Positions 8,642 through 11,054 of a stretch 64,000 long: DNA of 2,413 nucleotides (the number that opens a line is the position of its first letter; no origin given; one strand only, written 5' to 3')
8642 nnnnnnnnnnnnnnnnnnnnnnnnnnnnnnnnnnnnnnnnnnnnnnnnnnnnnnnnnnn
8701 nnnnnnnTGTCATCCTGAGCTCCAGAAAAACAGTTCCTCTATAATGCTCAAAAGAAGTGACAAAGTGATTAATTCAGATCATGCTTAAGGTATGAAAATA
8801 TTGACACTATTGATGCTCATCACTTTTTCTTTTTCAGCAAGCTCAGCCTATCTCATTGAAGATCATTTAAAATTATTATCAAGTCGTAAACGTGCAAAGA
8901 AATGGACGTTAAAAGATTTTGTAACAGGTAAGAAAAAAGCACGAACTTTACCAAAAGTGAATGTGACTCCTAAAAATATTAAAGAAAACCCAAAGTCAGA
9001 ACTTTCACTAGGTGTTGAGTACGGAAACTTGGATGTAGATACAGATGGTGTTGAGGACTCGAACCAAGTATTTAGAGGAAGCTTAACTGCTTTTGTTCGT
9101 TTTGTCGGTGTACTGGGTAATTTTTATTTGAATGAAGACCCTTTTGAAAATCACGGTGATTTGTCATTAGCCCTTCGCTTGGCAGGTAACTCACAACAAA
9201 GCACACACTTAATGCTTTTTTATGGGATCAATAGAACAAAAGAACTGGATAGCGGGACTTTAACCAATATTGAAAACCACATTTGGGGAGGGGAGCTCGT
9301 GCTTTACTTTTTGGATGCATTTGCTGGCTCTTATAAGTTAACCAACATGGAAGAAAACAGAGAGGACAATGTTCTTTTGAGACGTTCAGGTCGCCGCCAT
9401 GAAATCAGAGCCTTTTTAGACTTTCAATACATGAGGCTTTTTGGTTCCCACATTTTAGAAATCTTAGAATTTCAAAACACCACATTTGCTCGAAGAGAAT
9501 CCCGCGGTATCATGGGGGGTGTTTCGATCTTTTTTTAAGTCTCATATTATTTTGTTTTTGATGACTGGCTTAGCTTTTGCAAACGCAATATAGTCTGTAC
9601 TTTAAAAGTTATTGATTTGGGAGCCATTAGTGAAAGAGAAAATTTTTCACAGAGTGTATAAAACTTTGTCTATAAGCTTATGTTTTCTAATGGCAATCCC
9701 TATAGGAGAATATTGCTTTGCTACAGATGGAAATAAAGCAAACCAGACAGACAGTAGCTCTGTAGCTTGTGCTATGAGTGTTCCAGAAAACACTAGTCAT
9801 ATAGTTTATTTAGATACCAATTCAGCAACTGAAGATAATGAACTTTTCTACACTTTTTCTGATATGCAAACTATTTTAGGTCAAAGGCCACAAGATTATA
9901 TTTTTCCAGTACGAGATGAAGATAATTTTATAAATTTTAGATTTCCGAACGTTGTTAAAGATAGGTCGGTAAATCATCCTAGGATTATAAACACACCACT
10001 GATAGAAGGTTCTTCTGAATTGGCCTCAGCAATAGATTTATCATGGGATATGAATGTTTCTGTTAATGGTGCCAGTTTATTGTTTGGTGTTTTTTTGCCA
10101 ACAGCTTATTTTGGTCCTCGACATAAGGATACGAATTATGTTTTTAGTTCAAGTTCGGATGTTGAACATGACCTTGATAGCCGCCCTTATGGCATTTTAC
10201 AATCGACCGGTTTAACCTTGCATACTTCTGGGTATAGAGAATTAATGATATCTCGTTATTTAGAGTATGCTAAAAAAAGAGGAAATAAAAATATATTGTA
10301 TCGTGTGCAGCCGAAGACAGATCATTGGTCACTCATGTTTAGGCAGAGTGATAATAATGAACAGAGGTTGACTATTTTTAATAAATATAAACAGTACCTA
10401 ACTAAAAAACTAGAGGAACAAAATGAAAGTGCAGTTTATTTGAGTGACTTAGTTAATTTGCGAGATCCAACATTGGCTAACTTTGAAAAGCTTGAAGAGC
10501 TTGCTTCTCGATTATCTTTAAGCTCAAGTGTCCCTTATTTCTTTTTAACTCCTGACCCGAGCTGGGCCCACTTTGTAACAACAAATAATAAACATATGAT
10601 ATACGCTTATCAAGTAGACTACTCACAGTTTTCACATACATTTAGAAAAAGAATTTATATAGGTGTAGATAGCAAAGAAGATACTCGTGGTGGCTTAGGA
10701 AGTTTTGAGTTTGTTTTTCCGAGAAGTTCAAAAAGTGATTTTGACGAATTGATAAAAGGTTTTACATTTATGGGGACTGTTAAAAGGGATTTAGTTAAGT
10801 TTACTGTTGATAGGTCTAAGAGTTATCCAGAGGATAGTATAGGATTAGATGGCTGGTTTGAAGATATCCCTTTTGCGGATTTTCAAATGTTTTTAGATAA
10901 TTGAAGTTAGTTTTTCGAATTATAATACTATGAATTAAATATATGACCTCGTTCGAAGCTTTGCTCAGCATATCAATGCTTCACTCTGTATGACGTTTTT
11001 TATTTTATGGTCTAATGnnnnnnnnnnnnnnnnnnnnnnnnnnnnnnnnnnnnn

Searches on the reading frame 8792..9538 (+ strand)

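Call 3: search_protein_families(library=pfam, proteins=[window:8792-9538:+], max_evalue=1)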
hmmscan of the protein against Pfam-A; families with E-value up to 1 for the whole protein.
window:8792-9538:+ (248 aa): 0 families

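Call 55: search_protein_families(library=ncbifam, proteins=[window:8792-9538:+], max_evalue=0.1)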
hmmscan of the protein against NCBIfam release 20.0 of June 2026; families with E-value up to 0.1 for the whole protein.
window:8792-9538:+ (248 aa): 1 family
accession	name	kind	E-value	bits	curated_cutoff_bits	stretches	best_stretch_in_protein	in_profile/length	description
NF006088.0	PRK08238.1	equivalog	0.093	11.4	351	0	5-37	229-261/482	UbiA family prenyltransferase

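Call 65: search_protein_families(library=phrogs, proteins=[window:8792-9538:+], max_evalue=0.01)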
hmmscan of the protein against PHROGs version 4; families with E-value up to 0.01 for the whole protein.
window:8792-9538:+ (248 aa): 0 families

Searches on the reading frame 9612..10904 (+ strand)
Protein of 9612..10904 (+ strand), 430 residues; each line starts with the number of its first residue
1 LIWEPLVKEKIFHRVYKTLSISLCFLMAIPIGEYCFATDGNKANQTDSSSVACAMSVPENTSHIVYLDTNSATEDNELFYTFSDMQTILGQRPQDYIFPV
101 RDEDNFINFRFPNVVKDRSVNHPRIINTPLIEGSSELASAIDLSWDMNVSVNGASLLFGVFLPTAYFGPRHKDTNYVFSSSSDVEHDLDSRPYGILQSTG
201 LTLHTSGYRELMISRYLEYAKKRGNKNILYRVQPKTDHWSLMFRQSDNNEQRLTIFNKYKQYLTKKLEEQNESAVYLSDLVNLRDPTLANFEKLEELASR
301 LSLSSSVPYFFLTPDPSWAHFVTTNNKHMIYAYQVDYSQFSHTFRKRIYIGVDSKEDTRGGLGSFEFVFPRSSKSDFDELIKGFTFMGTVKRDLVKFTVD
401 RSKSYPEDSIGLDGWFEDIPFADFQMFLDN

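Call 3: search_protein_families(library=pfam, proteins=[window:9612-10904:+], max_evalue=1)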
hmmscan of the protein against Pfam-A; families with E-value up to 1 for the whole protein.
window:9612-10904:+ (430 aa): 1 family
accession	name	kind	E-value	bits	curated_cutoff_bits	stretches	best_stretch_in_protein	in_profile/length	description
PF10673.14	DUF2487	-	0.03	14.8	25.8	1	252-348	28-126/142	Protein of unknown function (DUF2487)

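Call 55: search_protein_families(library=ncbifam, proteins=[window:9612-10904:+], max_evalue=0.1)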
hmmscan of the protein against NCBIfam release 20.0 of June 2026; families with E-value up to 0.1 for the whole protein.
window:9612-10904:+ (430 aa): 0 families

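Call 65: search_protein_families(library=phrogs, proteins=[window:9612-10904:+], max_evalue=0.01)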
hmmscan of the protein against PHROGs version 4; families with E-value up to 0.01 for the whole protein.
window:9612-10904:+ (430 aa): 0 families
